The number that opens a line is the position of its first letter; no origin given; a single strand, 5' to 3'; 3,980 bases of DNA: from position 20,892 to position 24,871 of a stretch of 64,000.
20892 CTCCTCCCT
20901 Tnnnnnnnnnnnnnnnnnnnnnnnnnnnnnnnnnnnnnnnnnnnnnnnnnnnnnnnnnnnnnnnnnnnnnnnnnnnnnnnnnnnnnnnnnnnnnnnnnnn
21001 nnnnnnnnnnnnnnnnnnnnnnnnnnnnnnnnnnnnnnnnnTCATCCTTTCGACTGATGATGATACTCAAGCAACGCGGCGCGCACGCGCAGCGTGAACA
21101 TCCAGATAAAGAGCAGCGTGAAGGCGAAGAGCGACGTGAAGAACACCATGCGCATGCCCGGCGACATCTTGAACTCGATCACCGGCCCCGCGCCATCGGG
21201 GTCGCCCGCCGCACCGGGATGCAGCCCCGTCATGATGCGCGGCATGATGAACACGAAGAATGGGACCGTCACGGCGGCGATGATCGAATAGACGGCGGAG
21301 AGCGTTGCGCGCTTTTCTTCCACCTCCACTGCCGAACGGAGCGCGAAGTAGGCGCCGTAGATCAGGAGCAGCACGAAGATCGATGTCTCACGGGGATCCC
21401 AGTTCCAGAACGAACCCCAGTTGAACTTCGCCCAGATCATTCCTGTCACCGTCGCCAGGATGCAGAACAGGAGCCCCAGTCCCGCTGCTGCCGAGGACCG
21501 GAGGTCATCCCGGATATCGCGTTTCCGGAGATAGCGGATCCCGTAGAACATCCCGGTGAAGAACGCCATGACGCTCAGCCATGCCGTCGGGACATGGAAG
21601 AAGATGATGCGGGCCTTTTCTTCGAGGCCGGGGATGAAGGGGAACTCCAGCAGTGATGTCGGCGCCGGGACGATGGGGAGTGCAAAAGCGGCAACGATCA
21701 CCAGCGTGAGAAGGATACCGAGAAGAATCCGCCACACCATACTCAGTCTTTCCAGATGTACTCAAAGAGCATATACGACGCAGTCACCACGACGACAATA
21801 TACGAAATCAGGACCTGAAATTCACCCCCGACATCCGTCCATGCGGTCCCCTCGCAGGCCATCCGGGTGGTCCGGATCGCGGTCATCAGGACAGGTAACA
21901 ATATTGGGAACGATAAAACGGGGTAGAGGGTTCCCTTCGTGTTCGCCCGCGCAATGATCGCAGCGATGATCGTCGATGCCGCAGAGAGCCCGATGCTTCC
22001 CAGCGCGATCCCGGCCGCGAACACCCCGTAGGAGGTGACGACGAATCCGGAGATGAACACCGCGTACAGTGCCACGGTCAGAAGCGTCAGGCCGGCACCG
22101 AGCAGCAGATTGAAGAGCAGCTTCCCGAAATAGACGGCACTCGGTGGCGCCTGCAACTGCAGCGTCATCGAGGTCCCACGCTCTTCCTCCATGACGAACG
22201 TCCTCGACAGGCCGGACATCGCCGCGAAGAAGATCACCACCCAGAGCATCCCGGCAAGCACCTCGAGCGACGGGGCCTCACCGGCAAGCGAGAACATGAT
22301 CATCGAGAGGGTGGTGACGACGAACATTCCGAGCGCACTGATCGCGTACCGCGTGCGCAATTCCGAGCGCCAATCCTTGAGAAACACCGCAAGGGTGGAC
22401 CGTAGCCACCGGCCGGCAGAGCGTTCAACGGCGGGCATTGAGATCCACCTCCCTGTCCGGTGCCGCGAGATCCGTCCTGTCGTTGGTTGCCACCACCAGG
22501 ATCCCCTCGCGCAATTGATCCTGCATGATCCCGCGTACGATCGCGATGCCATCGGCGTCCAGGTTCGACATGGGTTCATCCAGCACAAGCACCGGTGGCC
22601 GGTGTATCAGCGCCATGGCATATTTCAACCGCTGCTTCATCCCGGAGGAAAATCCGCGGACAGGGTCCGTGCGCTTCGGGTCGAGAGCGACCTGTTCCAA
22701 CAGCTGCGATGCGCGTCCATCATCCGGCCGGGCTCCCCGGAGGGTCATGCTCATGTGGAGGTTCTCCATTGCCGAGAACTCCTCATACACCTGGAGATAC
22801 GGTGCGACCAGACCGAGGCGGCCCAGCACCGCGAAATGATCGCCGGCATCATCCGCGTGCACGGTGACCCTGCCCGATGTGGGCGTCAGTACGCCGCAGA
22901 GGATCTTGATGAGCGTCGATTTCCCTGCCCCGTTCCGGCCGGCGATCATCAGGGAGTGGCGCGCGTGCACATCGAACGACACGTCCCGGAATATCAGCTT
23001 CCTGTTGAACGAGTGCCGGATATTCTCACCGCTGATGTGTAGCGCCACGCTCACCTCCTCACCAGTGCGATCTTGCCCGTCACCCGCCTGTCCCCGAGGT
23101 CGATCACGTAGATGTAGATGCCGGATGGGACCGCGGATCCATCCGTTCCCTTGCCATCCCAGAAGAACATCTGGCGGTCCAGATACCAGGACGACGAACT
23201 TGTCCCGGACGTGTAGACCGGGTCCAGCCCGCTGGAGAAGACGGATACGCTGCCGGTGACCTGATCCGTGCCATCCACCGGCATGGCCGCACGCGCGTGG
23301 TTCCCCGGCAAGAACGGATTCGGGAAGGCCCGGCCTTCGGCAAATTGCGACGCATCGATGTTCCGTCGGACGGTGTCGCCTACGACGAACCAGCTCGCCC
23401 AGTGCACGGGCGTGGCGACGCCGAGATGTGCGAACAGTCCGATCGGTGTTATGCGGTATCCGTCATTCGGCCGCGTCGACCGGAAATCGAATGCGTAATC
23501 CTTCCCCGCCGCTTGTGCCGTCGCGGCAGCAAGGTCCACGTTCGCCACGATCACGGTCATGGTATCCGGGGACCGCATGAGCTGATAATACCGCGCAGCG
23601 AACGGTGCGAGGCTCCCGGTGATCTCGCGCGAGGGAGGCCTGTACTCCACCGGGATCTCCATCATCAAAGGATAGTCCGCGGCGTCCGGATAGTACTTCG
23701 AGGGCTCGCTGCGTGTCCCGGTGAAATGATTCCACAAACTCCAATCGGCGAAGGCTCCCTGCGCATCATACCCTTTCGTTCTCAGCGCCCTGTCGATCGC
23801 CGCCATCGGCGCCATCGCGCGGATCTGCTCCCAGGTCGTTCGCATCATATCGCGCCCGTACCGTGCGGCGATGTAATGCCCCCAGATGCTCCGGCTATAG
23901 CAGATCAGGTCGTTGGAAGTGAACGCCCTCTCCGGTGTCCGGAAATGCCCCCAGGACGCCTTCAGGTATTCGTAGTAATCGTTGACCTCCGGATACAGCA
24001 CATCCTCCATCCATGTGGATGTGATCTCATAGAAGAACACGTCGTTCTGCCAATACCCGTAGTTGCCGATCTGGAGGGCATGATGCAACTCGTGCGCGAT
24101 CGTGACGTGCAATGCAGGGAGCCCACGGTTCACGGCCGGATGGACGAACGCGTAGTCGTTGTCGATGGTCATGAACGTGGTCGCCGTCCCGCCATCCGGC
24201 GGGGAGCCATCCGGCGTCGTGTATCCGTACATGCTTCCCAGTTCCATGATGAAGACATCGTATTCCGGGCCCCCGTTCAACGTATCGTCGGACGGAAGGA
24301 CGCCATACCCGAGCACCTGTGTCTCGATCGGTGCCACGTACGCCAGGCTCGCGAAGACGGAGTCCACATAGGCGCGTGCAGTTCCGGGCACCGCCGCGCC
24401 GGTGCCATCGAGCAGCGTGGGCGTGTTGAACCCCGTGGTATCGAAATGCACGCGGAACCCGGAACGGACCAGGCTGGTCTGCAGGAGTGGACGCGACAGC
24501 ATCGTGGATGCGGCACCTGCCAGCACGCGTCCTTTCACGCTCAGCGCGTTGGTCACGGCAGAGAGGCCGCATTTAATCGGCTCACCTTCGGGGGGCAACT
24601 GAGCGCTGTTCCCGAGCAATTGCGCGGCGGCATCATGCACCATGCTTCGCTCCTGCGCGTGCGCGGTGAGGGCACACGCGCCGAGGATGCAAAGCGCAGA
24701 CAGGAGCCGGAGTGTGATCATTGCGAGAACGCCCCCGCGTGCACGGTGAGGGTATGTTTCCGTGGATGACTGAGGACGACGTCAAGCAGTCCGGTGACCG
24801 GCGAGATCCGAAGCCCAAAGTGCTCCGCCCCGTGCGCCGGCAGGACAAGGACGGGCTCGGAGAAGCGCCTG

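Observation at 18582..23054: Non-canonical System I cytochrome c maturation operon: Cys-type CcmE, no CcmG/H, tiny CcmD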

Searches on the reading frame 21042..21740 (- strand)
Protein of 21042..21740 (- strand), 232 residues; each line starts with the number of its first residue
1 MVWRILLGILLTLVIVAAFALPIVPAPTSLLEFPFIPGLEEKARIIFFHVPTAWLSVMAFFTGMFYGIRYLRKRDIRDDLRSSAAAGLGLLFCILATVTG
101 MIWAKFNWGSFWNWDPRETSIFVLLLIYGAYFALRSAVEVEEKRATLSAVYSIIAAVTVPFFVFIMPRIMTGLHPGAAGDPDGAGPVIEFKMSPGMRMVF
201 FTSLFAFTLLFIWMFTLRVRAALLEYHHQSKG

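Call 3: search_protein_families(library=pfam, proteins=[window:21042-21740:-], max_evalue=0.01)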
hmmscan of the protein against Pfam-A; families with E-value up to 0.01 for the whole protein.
window:21042-21740:- (232 aa): 1 family
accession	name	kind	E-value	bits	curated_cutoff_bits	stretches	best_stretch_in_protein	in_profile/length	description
PF01578.25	Cytochrom_C_asm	-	5.9e-25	88.6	29.9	1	12-174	41-212/212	Cytochrome C assembly protein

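Call 4: search_protein_families(library=ncbifam, proteins=[window:21042-21740:-], max_evalue=0.01)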
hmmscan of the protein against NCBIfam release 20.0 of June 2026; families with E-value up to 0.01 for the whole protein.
window:21042-21740:- (232 aa): 4 families
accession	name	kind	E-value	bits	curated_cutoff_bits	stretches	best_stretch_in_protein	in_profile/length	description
TIGR01191.1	ccmC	subfamily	4.7e-31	108.1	186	1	41-221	8-182/184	heme ABC transporter permease CcmC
TIGR03144.1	cytochr_II_ccsB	equivalog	2.1e-17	63.7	187.6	1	82-174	160-249/252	c-type cytochrome biogenesis protein CcsB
TIGR00353.1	nrfE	subfamily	0.00069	18.6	569.05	1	89-161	162-233/578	heme lyase CcmF/NrfE family subunit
NF042915.1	MAB_1171c_fam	subfamily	0.0025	16.9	100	1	8-133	97-221/362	MAB_1171c family putative transporter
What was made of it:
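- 21042..21740 (-): ccmC (232 aa), with an intact WWD motif (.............). PF01578 at 5.9e-25 and TIGR01191 ccmC at 4.7e-31 (calls 3, 4).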

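Call 42: find_encoding_contigs(protein=window:21042-21740:-, flank=10000, max_places=10)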
Protein window:21042-21740:- (232 aa): 14 contigs read that carry it; 10 places shown.
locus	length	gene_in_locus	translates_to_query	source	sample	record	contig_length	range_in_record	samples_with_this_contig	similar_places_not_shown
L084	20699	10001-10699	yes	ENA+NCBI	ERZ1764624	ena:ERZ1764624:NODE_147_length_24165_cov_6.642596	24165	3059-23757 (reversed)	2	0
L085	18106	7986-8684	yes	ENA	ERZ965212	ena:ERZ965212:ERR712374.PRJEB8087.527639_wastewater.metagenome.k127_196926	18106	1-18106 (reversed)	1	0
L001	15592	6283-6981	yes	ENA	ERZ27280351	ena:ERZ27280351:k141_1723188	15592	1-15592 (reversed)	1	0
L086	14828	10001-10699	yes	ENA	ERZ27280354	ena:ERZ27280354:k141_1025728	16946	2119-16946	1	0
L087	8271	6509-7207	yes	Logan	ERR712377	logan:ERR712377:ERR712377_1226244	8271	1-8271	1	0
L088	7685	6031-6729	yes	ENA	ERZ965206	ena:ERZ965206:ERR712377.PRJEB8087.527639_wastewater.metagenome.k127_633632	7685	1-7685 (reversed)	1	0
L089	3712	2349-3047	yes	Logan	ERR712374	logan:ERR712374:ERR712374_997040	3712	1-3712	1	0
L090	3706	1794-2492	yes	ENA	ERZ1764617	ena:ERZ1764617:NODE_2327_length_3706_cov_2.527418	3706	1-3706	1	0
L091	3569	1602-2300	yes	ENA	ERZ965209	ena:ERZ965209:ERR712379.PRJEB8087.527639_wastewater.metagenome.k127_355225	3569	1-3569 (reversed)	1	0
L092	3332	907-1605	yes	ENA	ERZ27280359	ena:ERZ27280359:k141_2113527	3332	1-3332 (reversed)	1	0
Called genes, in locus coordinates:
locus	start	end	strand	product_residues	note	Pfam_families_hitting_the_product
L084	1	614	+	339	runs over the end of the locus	?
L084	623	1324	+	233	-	PF00005:ABC_tran, PF02463:SMC_N (faint), PF13304:AAA_21 (faint)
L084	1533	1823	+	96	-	PF11297:DUF3098 (faint)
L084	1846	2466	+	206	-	-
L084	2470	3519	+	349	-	PF09587:PGA_cap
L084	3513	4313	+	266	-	PF13432:TPR_16 (faint), PF13525:YfiO, PF13174:TPR_6 (faint)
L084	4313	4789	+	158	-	PF03061:4HBT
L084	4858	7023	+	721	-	PF01839:FG-GAP (faint), PF13517:FG-GAP_3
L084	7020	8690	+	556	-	PF19527:DUF6055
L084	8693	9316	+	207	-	PF00005:ABC_tran, PF13304:AAA_21 (faint)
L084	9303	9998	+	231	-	PF03379:CcmB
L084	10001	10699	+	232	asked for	PF01578:Cytochrom_C_asm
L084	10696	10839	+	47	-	PF20077:CcmD_alt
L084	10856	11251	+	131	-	PF03100:CcmE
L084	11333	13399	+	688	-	PF01578:Cytochrom_C_asm, PF16327:CcmF_C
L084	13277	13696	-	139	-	PF09990:DUF2231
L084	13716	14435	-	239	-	PF02585:PIG-L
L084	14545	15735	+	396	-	PF13742:tRNA_anti_2, PF01336:tRNA_anti-codon, PF02601:Exonuc_VII_L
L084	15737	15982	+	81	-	PF02609:Exonuc_VII_S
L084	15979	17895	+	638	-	PF13292:DXP_synthase_N, PF02779:Transket_pyr, PF02780:Transketolase_C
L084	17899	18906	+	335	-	PF01408:GFO_IDH_MocA, PF03447:NAD_binding_3, PF02894:GFO_IDH_MocA_C, PF22725:GFO_IDH_MocA_C3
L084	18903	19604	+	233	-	PF00072:Response_reg, PF00486:Trans_reg_C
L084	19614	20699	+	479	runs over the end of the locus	PF00672:HAMP, PF00512:HisKA, PF02518:HATPase_c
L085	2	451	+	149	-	?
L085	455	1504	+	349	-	PF09587:PGA_cap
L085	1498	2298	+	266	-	PF13432:TPR_16 (faint), PF13525:YfiO, PF13174:TPR_6 (faint)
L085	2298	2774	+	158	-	PF03061:4HBT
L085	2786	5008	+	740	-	PF01839:FG-GAP (faint), PF13517:FG-GAP_3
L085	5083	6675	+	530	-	PF19527:DUF6055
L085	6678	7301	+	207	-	PF00005:ABC_tran, PF13555:AAA_29 (faint), PF13304:AAA_21 (faint)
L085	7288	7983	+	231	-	PF03379:CcmB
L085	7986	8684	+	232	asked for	PF01578:Cytochrom_C_asm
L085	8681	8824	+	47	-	PF20077:CcmD_alt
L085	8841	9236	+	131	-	PF03100:CcmE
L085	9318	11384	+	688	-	PF01578:Cytochrom_C_asm, PF16327:CcmF_C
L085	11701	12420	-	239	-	PF02585:PIG-L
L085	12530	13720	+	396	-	PF13742:tRNA_anti_2, PF01336:tRNA_anti-codon, PF02601:Exonuc_VII_L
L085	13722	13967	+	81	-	PF02609:Exonuc_VII_S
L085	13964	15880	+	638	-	PF13292:DXP_synthase_N, PF02779:Transket_pyr, PF02780:Transketolase_C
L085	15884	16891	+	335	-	PF01408:GFO_IDH_MocA, PF03447:NAD_binding_3, PF02894:GFO_IDH_MocA_C, PF22725:GFO_IDH_MocA_C3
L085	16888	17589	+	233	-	PF00072:Response_reg, PF00486:Trans_reg_C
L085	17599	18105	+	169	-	?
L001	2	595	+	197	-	?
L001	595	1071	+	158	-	PF03061:4HBT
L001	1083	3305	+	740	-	PF01839:FG-GAP (faint), PF13517:FG-GAP_3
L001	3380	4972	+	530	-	PF19527:DUF6055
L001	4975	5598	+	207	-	PF00005:ABC_tran, PF13304:AAA_21 (faint)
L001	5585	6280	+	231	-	PF03379:CcmB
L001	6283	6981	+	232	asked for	PF01578:Cytochrom_C_asm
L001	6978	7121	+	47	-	PF20077:CcmD_alt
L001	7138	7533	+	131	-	PF03100:CcmE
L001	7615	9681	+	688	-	PF01578:Cytochrom_C_asm, PF16327:CcmF_C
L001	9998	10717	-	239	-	PF02585:PIG-L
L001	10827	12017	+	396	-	PF13742:tRNA_anti_2, PF01336:tRNA_anti-codon, PF02601:Exonuc_VII_L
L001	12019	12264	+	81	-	PF02609:Exonuc_VII_S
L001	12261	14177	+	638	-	PF13292:DXP_synthase_N, PF02779:Transket_pyr, PF02780:Transketolase_C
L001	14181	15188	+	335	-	PF01408:GFO_IDH_MocA, PF03447:NAD_binding_3, PF02894:GFO_IDH_MocA_C, PF22725:GFO_IDH_MocA_C3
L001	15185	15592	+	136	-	?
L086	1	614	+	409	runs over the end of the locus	PF12704:MacB_PCD, PF02687:FtsX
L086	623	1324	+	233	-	PF00005:ABC_tran, PF02463:SMC_N (faint), PF13304:AAA_21 (faint)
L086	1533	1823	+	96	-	PF11297:DUF3098 (faint)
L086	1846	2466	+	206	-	-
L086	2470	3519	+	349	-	PF09587:PGA_cap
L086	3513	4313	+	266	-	PF13432:TPR_16 (faint), PF13525:YfiO, PF13174:TPR_6 (faint)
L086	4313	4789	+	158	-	PF03061:4HBT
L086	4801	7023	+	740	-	PF01839:FG-GAP (faint), PF13517:FG-GAP_3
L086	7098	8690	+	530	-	PF19527:DUF6055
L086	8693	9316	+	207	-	PF00005:ABC_tran, PF13304:AAA_21 (faint)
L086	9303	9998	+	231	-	PF03379:CcmB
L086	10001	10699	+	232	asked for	PF01578:Cytochrom_C_asm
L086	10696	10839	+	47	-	PF20077:CcmD_alt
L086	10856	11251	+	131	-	PF03100:CcmE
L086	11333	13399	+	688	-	PF01578:Cytochrom_C_asm, PF16327:CcmF_C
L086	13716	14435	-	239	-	PF02585:PIG-L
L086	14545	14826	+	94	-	?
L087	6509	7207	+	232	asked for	PF01578:Cytochrom_C_asm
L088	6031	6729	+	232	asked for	PF01578:Cytochrom_C_asm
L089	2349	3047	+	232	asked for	PF01578:Cytochrom_C_asm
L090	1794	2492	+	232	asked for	PF01578:Cytochrom_C_asm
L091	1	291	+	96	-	?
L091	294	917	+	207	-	PF00005:ABC_tran, PF13304:AAA_21 (faint)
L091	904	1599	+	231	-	PF03379:CcmB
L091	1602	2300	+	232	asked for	PF01578:Cytochrom_C_asm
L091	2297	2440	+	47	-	PF20077:CcmD_alt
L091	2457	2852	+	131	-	PF03100:CcmE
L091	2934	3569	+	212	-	?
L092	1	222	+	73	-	?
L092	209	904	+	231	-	PF03379:CcmB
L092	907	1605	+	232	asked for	PF01578:Cytochrom_C_asm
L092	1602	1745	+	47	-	PF20077:CcmD_alt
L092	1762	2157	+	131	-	PF03100:CcmE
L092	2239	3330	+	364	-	?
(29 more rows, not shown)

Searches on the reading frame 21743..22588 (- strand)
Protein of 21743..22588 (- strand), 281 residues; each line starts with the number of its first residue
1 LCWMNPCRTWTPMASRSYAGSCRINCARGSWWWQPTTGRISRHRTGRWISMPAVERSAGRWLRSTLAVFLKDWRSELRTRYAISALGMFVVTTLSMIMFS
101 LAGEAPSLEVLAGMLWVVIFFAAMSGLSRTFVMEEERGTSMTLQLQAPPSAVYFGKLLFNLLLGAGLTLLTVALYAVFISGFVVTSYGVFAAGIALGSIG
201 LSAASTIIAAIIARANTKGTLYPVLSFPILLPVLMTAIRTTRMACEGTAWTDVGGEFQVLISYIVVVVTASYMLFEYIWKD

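Call 3: search_protein_families(library=pfam, proteins=[window:21743-22588:-], max_evalue=0.01)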
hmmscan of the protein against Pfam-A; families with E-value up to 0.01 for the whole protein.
window:21743-22588:- (281 aa): 1 family
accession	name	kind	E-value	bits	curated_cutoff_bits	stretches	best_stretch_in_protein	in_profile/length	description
PF03379.19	CcmB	-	7.6e-20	71.7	24.9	1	66-270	2-204/215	CcmB protein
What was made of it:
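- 21743..22438 (-): ccmB, the haem exporter permease (231 aa; the start is taken from the relatives' gene calls). PF03379 CcmB at 7.6e-20 (call 3).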

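Call 4: search_protein_families(library=ncbifam, proteins=[window:21743-22588:-], max_evalue=0.01)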
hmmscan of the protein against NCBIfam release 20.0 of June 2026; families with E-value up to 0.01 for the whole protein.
window:21743-22588:- (281 aa): 1 family
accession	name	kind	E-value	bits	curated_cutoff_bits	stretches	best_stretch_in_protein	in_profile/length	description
TIGR01190.1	ccmB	equivalog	3.6e-08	33.3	156.2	1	70-270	3-201/211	heme exporter protein CcmB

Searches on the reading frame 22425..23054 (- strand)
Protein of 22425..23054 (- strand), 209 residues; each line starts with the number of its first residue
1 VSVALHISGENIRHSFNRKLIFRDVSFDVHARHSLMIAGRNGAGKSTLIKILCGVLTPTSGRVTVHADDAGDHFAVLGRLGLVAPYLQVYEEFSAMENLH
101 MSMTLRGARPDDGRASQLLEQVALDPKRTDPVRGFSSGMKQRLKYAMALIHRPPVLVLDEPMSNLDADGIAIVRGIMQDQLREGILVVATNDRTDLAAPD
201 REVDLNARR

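Call 3: search_protein_families(library=pfam, proteins=[window:22425-23054:-], max_evalue=0.01)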
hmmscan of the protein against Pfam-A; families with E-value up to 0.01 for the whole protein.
window:22425-23054:- (209 aa): 9 families
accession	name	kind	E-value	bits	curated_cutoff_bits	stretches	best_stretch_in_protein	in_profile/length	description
PF00005.33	ABC_tran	-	1.2e-26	94.3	25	1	23-162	2-136/137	ABC transporter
PF13304.12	AAA_21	-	1.6e-09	38.7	27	1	129-179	232-285/304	AAA domain, putative AbiEii toxin, Type IV TA system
PF13555.12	AAA_29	-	8.3e-06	25.9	27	1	22-60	12-50/61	P-loop containing region of AAA domain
PF13476.12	AAA_23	-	1.1e-05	26.6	27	1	22-62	10-49/201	AAA domain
PF13191.12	AAA_16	-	0.00013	23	32.6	1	33-179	25-158/167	AAA ATPase domain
PF02463.25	SMC_N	-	0.00057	19.8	40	0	29-58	22-50/220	RecF/RecN/SMC N terminal domain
PF13166.12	AAA_13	-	0.00057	19.1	36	0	147-181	521-555/713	AAA domain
PF06414.18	Zeta_toxin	-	0.0033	17.3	22.3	1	34-69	18-53/199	Zeta toxin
PF01078.27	Mg_chelatase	-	0.0054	16.6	20.3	1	31-61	21-51/207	Magnesium chelatase, subunit ChlI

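Call 4: search_protein_families(library=ncbifam, proteins=[window:22425-23054:-], max_evalue=0.01)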
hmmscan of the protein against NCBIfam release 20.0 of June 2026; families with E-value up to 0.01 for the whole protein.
window:22425-23054:- (209 aa): 187 families (the best 25 are shown)
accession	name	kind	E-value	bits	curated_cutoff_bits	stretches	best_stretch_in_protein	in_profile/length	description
TIGR01188.1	drrA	subfamily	3.1e-36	125.2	312.45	1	21-191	8-181/302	daunorubicin resistance ABC transporter, ATP-binding protein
TIGR03740.1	galliderm_ABC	subfamily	1.3e-34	119.9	309.75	1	10-188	4-178/223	lantibiotic protection ABC transporter ATP-binding subunit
TIGR01189.1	ccmA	equivalog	6e-31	107.7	131.6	1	10-196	4-190/198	heme ABC exporter ATP-binding protein CcmA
NF010061.0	PRK13538.1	equivalog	3.7e-29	101.7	195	1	10-195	9-195/211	cytochrome c biogenesis heme-transporting ATPase CcmA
TIGR02673.1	FtsE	equivalog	2.3e-27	96.1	264.85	1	10-196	5-199/214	cell division ATP-binding protein FtsE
TIGR03864.1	PQQ_ABC_ATP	hypoth_equivalog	3.2e-27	95.5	302.25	1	9-188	4-187/236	ABC transporter, ATP-binding subunit, PQQ-dependent alcohol dehydrogenase system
NF040873.1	AztA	equivalog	4.9e-25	88.2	220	1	16-204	2-190/191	zinc ABC transporter ATP-binding protein AztA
TIGR03522.1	GldA_ABC_ATP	equivalog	9.5e-25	87.7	402.6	1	9-187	5-186/301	gliding motility-associated ABC transporter ATP-binding subunit GldA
TIGR02211.1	LolD_lipo_ex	equivalog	1.1e-24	87.2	307.75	1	19-194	18-203/221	lipoprotein-releasing ABC transporter ATP-binding protein LolD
NF010059.0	PRK13536.1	equivalog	2.6e-24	85.6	549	1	8-186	45-226/342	nodulation factor ABC transporter ATP-binding protein NodI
NF000355.4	ribo_prot_ABC_F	equivalog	3.2e-24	85.7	380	1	6-188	2-170/499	ribosomal protection-like ABC-F family protein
TIGR01288.1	nodI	equivalog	3.3e-24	85.4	424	1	7-182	5-183/303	nodulation factor ABC transporter ATP-binding protein NodI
NF010060.0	PRK13537.1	equivalog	6.6e-24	84.4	521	1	6-182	15-194/314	nodulation factor ABC transporter ATP-binding protein NodI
TIGR01166.1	cbiO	subfamily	1e-22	80.5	211.8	2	114-196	107-189/190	cobalt ABC transporter, ATP-binding protein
NF007601.2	PRK10247.1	equivalog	1.3e-22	80.3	292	1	10-193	5-192/204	iron efflux ABC transporter ATP-binding subunit FetA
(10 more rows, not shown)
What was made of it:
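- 22425..23054 (-): ccmA, the ABC ATPase (209-aa ORF; relatives are called at 207 aa, starting at 23048). PF00005 at 1.2e-26 and TIGR01189 ccmA at 6e-31, below the equivalog cut-off (calls 3, 4).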

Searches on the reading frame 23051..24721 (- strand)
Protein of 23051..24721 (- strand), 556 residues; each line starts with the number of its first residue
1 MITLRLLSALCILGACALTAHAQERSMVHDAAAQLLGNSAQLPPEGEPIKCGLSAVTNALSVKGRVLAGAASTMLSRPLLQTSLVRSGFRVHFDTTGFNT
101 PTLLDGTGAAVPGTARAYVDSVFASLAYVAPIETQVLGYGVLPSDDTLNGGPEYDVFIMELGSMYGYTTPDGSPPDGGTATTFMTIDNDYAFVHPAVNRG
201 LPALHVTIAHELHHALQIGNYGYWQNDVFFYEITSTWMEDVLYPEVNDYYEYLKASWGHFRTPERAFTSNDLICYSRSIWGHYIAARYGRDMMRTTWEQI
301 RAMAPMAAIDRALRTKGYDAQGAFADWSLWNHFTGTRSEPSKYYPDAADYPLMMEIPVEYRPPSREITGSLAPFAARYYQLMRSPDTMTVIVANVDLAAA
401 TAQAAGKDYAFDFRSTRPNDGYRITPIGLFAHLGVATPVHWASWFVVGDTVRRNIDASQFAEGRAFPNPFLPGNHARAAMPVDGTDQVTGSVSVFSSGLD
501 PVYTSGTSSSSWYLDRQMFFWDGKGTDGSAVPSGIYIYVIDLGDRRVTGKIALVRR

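Call 3: search_protein_families(library=pfam, proteins=[window:23051-24721:-], max_evalue=0.01)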
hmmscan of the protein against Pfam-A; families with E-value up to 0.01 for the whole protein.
window:23051-24721:- (556 aa): 1 family
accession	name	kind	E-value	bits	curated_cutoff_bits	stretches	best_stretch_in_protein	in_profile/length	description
PF19527.4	DUF6055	-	8.2e-09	35.3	27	1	205-314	129-244/417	Family of unknown function (DUF6055)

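Call 4: search_protein_families(library=ncbifam, proteins=[window:23051-24721:-], max_evalue=0.01)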
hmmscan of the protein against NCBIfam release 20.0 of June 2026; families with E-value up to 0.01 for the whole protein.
window:23051-24721:- (556 aa): 2 families
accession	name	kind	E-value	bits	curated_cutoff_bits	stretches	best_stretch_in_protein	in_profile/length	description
NF045524.1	MXAN_6640_HExxH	subfamily_domain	5.9e-56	190.3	140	1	91-381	1-289/290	MXAN_6640 family putative metalloprotease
NF033876.2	flagella_HExxH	equivalog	0.004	16.6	205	1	95-232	18-157/384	flagellinolysin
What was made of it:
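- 23051..24721 (-): Conserved upstream neighbour: an MXAN_6640/DUF6055 HExxH putative metalloprotease with a T9SS-type C-terminal tail. Context only; not shown to belong to the system. NF045524 at 5.9e-56 and PF19527 (calls 3, 4).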
